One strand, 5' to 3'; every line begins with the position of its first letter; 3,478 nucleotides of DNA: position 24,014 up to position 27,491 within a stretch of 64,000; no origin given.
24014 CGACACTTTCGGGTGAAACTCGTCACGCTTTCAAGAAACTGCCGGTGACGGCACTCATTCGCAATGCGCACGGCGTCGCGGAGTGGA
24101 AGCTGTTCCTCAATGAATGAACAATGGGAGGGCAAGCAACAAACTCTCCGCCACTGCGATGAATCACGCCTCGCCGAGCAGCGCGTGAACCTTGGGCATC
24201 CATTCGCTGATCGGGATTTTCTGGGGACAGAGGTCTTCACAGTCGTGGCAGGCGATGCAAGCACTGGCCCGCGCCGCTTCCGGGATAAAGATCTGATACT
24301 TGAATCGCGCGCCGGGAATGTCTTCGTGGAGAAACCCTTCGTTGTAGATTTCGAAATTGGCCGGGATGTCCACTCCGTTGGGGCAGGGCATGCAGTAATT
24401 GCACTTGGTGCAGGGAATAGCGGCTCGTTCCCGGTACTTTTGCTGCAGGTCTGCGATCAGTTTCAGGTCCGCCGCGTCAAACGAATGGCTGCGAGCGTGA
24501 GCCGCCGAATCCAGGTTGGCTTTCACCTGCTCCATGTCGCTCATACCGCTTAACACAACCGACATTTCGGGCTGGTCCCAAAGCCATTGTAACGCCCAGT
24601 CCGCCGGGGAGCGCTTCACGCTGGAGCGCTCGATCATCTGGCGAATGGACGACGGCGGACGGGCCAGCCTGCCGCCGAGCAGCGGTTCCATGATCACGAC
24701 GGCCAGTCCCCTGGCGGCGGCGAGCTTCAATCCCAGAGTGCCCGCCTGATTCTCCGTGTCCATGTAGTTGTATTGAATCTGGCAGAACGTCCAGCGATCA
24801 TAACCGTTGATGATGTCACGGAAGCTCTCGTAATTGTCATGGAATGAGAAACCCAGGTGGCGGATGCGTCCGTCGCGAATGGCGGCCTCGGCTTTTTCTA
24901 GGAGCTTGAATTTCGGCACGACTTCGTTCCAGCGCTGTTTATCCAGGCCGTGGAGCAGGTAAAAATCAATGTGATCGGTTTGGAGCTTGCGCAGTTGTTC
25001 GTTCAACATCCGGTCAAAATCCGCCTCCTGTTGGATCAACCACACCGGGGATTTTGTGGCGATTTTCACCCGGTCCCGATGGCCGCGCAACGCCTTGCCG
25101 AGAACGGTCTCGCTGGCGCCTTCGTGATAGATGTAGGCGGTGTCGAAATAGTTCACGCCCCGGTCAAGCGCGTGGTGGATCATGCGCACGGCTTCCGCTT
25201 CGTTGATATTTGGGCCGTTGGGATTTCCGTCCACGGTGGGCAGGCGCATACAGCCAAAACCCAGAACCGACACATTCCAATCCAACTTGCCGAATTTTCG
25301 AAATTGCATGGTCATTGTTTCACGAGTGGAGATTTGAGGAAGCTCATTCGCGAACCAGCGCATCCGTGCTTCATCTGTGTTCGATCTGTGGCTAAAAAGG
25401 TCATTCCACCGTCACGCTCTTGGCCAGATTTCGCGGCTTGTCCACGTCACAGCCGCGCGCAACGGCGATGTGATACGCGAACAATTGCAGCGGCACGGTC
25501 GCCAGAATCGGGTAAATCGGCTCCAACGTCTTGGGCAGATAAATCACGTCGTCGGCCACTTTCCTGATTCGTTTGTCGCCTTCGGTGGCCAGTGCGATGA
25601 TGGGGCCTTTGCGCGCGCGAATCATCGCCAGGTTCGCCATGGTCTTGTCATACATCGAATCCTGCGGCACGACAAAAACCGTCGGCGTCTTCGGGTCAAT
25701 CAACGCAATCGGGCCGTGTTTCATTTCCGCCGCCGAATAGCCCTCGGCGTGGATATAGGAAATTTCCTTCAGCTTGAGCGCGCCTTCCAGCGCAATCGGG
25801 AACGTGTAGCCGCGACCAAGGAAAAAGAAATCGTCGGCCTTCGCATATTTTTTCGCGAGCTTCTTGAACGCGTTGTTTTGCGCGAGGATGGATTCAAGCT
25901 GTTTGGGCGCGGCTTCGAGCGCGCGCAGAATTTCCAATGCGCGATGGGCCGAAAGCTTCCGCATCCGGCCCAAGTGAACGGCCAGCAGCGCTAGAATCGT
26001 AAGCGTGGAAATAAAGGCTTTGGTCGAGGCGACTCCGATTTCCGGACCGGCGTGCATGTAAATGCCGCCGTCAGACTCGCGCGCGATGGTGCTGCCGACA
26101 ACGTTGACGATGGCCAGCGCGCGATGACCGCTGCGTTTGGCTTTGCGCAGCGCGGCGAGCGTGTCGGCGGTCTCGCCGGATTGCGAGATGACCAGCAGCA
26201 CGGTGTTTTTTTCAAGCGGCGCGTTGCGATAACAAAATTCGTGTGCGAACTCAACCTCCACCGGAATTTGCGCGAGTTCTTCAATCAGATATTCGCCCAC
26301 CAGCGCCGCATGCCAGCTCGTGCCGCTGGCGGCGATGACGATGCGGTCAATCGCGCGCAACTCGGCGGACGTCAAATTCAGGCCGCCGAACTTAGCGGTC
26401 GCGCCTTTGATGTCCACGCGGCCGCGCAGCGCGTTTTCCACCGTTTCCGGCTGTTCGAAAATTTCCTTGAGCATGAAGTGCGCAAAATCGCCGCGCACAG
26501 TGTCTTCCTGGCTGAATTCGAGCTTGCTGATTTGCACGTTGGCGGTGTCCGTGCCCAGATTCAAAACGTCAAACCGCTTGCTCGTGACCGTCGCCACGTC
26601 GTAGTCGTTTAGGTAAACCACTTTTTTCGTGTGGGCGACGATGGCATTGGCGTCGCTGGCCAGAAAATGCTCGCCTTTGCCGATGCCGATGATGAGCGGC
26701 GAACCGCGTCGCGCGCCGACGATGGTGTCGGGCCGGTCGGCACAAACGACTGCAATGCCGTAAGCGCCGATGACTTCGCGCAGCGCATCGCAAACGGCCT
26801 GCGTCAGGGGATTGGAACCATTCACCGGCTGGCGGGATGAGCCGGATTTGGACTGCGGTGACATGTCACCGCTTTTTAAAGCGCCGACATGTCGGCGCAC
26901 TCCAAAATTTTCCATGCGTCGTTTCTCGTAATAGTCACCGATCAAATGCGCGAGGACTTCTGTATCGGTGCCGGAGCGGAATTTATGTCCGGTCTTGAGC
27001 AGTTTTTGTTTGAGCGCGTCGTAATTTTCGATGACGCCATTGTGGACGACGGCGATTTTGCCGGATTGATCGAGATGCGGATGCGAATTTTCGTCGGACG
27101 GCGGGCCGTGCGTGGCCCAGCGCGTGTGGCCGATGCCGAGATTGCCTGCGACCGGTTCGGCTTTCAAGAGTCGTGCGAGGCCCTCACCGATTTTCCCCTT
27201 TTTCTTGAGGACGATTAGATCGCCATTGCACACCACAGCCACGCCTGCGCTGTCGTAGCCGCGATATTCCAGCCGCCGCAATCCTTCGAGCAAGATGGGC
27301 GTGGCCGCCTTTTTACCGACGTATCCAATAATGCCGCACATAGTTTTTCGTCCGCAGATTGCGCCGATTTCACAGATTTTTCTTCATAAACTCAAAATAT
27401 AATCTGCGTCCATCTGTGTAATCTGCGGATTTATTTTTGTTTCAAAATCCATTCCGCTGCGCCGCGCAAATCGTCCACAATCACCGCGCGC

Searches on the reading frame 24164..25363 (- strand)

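Call 38: search_protein_families(library=pfam, proteins=[window:24164-25363:-], max_evalue=0.00001)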
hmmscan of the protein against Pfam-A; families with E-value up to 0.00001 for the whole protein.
window:24164-25363:- (399 aa): 2 families
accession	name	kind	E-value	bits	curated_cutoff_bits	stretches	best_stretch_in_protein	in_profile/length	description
PF00248.27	Aldo_ket_red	-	3.7e-38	131.7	24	1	34-289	2-276/291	Aldo/keto reductase family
PF13187.11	Fer4_9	-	6.1e-09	36.2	27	1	318-382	2-50/52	4Fe-4S dicluster domain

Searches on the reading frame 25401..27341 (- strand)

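Call 38: search_protein_families(library=pfam, proteins=[window:25401-27341:-], max_evalue=0.00001)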
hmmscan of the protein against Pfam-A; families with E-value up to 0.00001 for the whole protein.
window:25401-27341:- (646 aa): 3 families
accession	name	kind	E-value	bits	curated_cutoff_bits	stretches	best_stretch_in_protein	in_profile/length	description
PF01380.27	SIS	-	4.6e-56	188.6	25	2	328-455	2-130/131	SIS domain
PF13522.11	GATase_6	-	7.6e-18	65.2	27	1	65-136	9-79/130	Glutamine amidotransferase domain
PF13537.11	GATase_7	-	3.7e-11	43.5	25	1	82-137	9-65/123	Glutamine amidotransferase domain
